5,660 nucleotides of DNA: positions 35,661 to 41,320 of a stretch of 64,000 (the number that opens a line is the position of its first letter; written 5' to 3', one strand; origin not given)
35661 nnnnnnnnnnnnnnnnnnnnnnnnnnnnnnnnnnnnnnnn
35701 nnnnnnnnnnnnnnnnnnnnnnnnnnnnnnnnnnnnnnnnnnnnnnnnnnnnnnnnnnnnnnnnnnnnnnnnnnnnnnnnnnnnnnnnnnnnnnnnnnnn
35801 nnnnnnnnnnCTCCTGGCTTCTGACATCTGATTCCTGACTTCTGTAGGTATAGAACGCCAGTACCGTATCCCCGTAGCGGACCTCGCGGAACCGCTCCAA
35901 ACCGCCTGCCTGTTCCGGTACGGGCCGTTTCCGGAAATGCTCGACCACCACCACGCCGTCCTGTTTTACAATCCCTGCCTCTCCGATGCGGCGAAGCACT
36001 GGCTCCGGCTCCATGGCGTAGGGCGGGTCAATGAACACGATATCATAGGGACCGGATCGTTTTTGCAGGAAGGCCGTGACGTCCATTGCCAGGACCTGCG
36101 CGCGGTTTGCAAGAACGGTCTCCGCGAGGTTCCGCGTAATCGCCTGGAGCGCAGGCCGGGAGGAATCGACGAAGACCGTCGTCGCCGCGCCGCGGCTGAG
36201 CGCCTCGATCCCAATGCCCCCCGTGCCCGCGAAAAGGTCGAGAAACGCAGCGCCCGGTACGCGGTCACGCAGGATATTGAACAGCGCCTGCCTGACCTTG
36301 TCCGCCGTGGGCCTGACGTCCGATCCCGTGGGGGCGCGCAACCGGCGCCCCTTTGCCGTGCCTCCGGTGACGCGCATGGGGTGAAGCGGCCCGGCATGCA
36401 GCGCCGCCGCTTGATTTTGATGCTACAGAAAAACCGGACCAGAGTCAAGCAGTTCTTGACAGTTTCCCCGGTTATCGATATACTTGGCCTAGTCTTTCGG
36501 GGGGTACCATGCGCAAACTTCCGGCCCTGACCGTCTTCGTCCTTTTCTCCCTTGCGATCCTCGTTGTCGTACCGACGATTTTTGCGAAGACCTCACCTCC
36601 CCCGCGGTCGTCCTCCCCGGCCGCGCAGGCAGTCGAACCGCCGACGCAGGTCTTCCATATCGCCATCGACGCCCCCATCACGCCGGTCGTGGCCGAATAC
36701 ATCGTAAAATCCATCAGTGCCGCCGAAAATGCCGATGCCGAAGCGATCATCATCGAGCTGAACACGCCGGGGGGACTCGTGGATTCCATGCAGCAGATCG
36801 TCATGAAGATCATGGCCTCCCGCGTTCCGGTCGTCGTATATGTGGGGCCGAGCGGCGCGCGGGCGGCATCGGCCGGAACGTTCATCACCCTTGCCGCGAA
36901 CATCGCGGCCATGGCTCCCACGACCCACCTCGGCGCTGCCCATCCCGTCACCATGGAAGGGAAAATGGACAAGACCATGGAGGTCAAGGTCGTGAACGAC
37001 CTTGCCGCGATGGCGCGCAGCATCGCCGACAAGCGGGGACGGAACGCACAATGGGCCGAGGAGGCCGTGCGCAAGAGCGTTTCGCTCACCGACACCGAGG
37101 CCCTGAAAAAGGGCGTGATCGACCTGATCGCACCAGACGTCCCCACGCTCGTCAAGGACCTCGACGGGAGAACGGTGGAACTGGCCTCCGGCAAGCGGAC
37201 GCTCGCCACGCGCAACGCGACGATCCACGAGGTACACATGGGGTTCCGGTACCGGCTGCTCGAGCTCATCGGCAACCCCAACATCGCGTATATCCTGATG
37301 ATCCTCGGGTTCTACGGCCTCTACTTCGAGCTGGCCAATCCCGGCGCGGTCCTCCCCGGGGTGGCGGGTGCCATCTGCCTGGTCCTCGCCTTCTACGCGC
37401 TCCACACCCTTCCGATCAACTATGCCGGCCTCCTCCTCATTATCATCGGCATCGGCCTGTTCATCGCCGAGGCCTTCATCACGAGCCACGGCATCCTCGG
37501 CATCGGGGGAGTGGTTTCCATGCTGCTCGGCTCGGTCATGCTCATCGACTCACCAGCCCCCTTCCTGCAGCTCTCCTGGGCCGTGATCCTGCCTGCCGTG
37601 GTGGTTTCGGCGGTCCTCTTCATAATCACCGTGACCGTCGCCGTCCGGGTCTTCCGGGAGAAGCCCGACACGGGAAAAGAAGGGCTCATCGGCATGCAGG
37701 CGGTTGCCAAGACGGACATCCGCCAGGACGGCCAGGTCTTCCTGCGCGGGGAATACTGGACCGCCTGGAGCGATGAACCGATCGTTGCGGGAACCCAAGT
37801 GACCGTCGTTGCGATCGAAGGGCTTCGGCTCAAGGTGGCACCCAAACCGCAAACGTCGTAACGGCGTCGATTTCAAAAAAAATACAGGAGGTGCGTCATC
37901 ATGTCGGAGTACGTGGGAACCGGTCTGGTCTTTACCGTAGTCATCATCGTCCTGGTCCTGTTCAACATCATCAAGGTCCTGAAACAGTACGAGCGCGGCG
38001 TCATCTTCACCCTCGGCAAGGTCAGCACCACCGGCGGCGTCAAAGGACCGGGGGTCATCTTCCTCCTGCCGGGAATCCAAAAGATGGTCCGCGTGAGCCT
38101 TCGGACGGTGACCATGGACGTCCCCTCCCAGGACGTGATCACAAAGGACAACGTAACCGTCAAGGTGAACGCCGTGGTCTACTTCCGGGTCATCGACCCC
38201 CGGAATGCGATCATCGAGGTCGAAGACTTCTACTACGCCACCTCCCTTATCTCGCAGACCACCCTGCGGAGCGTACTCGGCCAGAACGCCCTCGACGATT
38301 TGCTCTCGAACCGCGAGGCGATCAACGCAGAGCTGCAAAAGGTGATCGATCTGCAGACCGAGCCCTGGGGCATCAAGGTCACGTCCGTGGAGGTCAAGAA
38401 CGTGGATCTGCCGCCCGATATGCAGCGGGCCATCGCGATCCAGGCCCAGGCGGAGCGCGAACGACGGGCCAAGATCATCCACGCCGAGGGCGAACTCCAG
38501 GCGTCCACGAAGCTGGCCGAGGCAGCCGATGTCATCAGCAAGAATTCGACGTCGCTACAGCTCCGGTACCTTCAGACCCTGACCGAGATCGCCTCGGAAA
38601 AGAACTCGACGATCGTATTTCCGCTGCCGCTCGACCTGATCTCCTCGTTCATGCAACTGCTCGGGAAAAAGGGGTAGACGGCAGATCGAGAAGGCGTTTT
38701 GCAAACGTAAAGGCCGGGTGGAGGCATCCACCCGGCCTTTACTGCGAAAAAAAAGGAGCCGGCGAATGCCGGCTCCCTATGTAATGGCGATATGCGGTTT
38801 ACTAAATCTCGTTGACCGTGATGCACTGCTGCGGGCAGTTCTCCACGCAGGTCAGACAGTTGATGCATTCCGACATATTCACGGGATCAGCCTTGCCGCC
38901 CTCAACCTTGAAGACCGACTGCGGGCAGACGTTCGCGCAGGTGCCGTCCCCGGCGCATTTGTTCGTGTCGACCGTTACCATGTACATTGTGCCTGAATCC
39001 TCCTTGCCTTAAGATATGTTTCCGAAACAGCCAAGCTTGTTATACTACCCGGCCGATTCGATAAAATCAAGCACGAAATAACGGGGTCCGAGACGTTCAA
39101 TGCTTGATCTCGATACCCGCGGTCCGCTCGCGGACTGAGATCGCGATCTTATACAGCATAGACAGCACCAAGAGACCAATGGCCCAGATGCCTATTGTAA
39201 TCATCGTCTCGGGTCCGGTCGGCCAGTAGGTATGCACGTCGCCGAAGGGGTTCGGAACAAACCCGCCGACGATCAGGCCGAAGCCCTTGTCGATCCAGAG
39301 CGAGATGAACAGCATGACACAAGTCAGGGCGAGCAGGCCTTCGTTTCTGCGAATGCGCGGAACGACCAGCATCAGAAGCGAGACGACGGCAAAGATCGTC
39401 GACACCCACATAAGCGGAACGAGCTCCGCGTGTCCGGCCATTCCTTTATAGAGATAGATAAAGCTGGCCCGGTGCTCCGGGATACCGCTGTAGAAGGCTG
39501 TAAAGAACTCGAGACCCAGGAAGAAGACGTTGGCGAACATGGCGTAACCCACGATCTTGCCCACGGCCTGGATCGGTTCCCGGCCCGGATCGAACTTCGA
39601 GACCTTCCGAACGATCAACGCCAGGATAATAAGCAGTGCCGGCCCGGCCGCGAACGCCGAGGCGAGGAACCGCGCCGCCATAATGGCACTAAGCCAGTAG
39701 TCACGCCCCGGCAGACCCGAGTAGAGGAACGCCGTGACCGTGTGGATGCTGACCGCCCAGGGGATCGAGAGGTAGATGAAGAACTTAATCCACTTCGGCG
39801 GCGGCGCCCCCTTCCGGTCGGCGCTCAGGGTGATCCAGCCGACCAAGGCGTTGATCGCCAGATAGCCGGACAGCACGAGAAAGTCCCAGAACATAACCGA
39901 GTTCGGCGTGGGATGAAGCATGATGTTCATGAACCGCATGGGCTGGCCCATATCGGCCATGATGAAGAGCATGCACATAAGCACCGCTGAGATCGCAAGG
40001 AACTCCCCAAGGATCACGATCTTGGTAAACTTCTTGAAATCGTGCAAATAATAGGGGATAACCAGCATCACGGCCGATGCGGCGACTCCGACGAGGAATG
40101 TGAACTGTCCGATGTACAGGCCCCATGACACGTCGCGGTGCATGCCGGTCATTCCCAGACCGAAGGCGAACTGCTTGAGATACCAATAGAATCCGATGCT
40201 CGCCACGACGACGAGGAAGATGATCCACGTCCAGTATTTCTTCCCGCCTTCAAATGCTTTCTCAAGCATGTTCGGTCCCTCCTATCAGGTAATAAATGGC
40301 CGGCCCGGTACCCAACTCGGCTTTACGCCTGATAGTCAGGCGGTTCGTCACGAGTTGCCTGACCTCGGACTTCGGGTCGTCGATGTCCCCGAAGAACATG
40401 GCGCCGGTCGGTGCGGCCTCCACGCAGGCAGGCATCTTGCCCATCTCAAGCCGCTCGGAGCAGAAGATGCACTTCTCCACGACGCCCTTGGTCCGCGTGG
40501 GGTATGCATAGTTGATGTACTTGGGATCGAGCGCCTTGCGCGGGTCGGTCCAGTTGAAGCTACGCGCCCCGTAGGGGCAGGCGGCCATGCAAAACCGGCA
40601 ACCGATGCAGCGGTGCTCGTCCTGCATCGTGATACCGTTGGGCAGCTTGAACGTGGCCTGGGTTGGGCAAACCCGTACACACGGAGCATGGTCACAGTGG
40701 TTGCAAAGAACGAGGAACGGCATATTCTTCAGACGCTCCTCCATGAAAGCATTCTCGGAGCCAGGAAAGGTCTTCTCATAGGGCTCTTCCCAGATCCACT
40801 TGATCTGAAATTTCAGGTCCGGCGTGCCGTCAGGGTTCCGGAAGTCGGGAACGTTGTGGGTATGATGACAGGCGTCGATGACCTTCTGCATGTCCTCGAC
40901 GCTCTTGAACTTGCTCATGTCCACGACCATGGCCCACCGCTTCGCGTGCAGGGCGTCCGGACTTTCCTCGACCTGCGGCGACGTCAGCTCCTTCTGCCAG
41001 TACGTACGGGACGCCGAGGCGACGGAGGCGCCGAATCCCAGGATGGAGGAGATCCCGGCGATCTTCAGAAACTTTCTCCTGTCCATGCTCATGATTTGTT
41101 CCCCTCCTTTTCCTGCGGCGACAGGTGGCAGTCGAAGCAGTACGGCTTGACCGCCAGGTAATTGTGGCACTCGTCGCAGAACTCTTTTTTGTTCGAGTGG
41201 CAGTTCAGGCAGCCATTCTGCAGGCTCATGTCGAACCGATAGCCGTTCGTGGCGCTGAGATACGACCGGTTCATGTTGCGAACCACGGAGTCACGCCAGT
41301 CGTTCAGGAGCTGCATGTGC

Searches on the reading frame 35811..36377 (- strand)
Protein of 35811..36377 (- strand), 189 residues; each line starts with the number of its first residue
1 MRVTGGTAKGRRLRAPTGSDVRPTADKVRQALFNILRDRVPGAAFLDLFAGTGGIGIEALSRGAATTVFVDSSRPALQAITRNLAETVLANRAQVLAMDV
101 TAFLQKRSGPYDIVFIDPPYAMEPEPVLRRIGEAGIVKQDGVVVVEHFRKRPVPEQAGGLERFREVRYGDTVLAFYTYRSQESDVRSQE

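Call 92: search_protein_families(library=pfam, proteins=[window:35811-36377:-], max_evalue=0.0001)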
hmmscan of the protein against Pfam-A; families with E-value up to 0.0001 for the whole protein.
window:35811-36377:- (189 aa): 6 families
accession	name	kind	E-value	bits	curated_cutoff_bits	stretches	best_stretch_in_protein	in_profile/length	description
PF03602.21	Cons_hypoth95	-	9e-53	179.1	24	1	1-176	1-181/182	Conserved hypothetical protein 95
PF05175.20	MTS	-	9.6e-08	32.3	23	1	26-122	17-110/170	Methyltransferase small domain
PF13649.12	Methyltransf_25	-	5.8e-06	27.3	27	1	46-116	2-70/97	Methyltransferase domain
PF13847.12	Methyltransf_31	-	9.5e-06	25.8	27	1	42-156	4-121/145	Methyltransferase domain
PF02086.21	MethyltransfD12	-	3e-05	24.3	22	0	86-122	152-187/253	D12 class N6 adenine-specific DNA methyltransferase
PF10672.15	Methyltrans_SAM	-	4.6e-05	23.3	27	1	37-120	119-205/286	S-adenosylmethionine-dependent methyltransferase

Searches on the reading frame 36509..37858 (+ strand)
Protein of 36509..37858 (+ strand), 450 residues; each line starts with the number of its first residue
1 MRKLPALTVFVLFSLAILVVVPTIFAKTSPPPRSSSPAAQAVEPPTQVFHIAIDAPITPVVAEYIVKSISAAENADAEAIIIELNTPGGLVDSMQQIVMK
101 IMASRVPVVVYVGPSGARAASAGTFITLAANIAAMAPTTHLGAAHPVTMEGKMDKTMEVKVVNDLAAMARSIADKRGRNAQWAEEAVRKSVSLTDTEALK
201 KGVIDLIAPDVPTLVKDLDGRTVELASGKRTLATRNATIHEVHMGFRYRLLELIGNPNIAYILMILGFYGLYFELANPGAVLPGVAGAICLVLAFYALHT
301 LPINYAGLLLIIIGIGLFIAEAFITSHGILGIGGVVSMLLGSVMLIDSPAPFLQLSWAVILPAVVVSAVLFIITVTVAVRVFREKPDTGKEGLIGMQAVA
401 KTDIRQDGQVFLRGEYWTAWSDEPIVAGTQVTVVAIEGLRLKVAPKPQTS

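Call 33: search_protein_families(library=pfam, proteins=[window:36509-37858:+], max_evalue=0.00001)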
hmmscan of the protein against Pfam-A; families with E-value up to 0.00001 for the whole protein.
window:36509-37858:+ (450 aa): 4 families
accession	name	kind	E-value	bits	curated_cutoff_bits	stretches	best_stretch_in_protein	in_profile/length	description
PF24961.1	NfeD_membrane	-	3.3e-30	105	26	1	258-374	1-116/119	NfeD integral membrane domain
PF25145.1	NfeD1b_N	-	3.7e-26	92.3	40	1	47-207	1-155/189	NfeD1b, N-terminal domain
PF01957.25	NfeD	-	3.6e-18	66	29.1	1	391-445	2-57/57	NfeD-like C-terminal, partner-binding domain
PF00574.28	CLP_protease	-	2.7e-09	37.6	20.2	1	49-208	17-179/182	Clp protease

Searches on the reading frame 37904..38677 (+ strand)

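Call 6: search_protein_families(library=pfam, proteins=[window:37904-38677:+], max_evalue=0.001)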
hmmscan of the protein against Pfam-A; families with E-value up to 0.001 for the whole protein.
window:37904-38677:+ (257 aa): 2 families
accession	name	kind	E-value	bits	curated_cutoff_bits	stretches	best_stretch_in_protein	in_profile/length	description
PF01145.31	Band_7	-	6.7e-39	134.2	23.6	1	25-197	2-175/176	SPFH domain / Band 7 family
PF13421.11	Band_7_1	-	5.9e-05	23.2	24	1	120-180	144-206/211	SPFH domain-Band 7 family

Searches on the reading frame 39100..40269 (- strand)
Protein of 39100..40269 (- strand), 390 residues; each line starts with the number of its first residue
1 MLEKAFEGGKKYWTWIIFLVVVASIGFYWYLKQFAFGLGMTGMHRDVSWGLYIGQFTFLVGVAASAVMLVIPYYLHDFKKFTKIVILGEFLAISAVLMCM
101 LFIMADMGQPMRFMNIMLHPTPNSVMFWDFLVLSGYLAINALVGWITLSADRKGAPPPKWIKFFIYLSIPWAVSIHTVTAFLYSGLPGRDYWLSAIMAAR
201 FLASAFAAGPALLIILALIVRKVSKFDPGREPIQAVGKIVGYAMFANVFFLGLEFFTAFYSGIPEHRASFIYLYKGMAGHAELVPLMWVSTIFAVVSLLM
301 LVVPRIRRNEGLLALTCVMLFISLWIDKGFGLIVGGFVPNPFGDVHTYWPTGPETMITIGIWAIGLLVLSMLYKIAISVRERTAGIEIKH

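Call 6: search_protein_families(library=pfam, proteins=[window:39100-40269:-], max_evalue=0.001)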
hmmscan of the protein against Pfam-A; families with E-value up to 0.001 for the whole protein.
window:39100-40269:- (390 aa): 1 family
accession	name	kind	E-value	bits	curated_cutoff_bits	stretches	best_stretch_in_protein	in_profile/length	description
PF03916.19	NrfD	-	3.8e-36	125.8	25.8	1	41-322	3-295/313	Polysulphide reductase, NrfD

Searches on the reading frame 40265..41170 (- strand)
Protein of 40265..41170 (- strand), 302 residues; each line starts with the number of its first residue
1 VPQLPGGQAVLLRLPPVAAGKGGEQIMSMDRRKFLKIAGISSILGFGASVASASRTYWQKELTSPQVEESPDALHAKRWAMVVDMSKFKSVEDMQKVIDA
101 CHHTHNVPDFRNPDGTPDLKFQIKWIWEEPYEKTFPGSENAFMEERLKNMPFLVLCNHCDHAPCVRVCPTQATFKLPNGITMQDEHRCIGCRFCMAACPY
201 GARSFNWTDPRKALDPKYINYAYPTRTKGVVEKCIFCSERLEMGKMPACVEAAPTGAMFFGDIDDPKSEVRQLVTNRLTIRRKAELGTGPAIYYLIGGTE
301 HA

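Call 6: search_protein_families(library=pfam, proteins=[window:40265-41170:-], max_evalue=0.001)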
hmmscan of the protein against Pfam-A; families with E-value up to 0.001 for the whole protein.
window:40265-41170:- (302 aa): 9 families
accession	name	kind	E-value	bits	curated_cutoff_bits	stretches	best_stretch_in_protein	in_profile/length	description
PF13247.11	Fer4_11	-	7e-19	68.3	26.2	2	155-208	9-64/100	4Fe-4S dicluster domain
PF12838.12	Fer4_7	-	5.2e-09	36.9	27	2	156-202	2-52/52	4Fe-4S dicluster domain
PF12837.12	Fer4_6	-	2.3e-08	34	25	1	184-202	5-23/24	4Fe-4S binding domain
PF13187.11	Fer4_9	-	3.3e-07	30.6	27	2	156-202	2-51/52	4Fe-4S dicluster domain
PF13237.11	Fer4_10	-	2e-06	28.1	25.5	1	183-252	4-51/53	4Fe-4S dicluster domain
PF00037.32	Fer4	-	2.2e-06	27.7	21.1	1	184-203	4-23/24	4Fe-4S binding domain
PF13534.11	Fer4_17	-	8.9e-05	23.4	22.2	0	187-238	1-50/61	4Fe-4S dicluster domain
PF25160.1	LdpA_Fe-S-bd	-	0.0001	22.5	27.6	1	162-201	7-41/49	LdpA Fe-S cluster-binding domain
PF12797.12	Fer4_2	-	0.00034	20.8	24.5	1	184-200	6-22/22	4Fe-4S binding domain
